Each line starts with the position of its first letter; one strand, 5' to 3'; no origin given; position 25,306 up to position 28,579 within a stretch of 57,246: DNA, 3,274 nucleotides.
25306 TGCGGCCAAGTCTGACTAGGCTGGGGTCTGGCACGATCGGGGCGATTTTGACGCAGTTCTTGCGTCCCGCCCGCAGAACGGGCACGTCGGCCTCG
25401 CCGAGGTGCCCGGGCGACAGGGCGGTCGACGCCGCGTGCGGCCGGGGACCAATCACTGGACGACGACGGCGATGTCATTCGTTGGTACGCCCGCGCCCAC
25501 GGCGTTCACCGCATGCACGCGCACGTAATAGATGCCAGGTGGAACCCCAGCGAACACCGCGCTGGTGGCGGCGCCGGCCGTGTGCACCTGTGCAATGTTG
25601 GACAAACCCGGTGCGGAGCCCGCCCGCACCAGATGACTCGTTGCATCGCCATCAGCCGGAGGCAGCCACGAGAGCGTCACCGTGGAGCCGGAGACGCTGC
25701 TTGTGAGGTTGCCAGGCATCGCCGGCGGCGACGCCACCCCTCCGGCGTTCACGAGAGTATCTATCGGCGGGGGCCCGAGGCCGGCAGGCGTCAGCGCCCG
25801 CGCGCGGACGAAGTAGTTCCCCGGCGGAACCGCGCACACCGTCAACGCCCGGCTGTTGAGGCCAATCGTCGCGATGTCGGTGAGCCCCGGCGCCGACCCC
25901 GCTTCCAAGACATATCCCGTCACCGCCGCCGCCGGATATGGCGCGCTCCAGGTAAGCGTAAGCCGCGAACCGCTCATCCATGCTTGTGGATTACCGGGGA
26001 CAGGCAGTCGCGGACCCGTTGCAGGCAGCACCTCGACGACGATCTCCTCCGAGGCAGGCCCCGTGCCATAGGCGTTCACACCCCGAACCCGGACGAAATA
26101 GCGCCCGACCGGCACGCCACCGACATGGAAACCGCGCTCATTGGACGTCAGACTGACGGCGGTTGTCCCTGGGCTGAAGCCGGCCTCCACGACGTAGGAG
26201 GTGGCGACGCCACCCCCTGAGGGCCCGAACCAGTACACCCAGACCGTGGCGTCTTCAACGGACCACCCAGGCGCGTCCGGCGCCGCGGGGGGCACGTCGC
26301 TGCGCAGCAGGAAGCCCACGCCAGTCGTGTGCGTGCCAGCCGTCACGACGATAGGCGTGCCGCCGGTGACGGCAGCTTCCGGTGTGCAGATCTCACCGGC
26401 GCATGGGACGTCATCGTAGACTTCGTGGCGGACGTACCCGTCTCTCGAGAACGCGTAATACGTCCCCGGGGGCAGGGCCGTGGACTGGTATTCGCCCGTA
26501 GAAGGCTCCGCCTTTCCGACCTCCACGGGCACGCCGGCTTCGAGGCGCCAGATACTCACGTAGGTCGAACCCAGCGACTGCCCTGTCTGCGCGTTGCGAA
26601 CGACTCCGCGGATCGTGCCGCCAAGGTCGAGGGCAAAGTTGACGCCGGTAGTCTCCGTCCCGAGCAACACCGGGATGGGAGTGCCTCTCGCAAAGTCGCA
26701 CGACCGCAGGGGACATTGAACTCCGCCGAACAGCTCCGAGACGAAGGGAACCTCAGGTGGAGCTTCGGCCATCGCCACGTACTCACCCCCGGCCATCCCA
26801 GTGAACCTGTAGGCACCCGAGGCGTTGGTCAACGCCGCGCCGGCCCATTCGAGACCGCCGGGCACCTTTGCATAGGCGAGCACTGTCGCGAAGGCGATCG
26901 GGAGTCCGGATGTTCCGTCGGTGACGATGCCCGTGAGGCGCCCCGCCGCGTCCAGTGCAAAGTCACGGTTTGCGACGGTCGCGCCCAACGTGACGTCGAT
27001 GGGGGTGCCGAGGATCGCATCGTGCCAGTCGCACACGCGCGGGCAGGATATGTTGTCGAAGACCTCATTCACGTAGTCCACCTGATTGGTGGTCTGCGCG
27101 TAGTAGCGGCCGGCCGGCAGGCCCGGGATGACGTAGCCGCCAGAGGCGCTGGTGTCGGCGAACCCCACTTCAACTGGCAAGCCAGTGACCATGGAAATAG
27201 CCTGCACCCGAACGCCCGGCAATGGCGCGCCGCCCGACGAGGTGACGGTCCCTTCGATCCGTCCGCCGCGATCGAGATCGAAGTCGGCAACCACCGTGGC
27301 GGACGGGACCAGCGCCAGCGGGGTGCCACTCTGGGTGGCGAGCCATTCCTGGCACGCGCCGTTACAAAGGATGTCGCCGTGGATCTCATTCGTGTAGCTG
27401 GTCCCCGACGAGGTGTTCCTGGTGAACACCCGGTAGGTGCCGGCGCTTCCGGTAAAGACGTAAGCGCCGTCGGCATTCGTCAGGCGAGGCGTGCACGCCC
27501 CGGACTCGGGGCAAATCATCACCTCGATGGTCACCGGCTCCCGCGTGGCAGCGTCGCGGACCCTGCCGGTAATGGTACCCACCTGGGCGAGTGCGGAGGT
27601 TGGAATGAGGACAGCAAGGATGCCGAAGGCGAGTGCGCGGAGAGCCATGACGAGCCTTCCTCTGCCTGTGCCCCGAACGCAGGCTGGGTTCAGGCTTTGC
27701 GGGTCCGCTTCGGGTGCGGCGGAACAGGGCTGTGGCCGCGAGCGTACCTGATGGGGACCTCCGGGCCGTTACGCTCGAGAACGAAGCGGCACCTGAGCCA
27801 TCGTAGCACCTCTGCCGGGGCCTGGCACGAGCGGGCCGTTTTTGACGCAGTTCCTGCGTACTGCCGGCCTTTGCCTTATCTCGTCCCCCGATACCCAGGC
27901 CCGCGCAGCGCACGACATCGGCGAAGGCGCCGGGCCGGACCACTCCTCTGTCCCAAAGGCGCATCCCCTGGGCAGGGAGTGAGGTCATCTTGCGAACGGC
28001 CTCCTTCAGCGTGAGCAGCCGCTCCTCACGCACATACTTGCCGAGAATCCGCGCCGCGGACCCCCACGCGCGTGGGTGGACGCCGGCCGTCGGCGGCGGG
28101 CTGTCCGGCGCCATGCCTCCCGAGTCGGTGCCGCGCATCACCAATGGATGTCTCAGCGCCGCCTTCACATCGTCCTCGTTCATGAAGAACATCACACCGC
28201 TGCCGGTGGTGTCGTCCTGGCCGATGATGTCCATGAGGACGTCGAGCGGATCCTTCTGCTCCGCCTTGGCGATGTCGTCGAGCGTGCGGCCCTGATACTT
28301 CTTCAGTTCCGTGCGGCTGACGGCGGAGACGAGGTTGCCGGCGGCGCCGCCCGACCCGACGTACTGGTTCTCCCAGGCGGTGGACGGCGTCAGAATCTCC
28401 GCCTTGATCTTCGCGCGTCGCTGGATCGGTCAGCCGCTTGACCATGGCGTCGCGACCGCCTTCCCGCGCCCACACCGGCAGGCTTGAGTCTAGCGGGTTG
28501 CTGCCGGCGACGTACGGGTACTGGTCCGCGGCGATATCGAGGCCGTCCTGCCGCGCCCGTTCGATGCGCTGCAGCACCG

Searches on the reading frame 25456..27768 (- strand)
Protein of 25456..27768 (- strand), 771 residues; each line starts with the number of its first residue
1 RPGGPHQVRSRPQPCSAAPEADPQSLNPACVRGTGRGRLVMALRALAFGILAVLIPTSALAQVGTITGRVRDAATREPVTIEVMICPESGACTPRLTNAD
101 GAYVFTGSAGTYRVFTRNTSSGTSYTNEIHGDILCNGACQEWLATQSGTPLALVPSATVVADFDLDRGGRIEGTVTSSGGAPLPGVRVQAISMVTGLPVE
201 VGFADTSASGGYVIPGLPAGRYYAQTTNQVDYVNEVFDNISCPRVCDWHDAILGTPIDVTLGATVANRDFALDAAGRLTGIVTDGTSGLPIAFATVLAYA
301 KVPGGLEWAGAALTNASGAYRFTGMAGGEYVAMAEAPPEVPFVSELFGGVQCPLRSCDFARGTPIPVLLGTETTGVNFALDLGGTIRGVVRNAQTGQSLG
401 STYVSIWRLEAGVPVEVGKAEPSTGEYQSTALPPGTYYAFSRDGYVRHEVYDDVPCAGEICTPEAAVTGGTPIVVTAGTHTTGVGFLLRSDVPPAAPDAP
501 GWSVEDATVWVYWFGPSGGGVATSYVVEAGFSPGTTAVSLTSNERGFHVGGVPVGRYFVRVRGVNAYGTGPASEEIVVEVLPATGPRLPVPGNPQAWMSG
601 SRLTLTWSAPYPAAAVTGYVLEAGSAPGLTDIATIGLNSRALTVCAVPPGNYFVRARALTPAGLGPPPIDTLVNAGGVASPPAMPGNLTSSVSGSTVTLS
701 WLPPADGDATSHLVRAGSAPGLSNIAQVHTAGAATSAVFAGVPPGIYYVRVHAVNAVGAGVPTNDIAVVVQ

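Call 29: search_protein_families(library=pfam, proteins=[window:25456-27768:-], max_evalue=0.00001)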
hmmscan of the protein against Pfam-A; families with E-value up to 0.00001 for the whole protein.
window:25456-27768:- (771 aa): 4 families
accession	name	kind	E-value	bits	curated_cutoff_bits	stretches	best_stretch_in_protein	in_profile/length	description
PF13620.12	CarboxypepD_reg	-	6.2e-24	84.6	32.3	2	171-224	2-52/82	Carboxypeptidase regulatory-like domain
PF00041.27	fn3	-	3e-14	53.4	25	0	685-766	3-81/84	Fibronectin type III domain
PF17210.9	SdrD_B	-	4.1e-10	40.3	29.7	0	311-342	41-72/112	SdrD B-like domain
PF13715.12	CarbopepD_reg_2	-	2.9e-06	27.6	32.2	0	66-114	1-48/88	CarboxypepD_reg-like domain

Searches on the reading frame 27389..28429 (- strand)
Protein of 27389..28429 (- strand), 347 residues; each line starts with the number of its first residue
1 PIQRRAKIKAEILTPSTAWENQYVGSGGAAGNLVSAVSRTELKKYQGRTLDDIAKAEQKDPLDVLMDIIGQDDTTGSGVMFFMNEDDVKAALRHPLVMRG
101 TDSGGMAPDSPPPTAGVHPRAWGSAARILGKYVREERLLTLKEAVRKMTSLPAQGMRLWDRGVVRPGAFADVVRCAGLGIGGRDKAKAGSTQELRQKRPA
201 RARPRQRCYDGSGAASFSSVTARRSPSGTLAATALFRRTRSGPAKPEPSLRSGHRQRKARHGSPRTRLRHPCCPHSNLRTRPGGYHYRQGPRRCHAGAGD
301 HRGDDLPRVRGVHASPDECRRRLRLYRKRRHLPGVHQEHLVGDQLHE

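Call 29: search_protein_families(library=pfam, proteins=[window:27389-28429:-], max_evalue=0.00001)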
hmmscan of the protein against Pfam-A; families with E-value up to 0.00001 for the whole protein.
window:27389-28429:- (347 aa): 1 family
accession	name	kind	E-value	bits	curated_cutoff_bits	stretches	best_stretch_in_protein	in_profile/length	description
PF07969.17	Amidohydro_3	-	3.4e-08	33.8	29.7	1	48-173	319-442/472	Amidohydrolase family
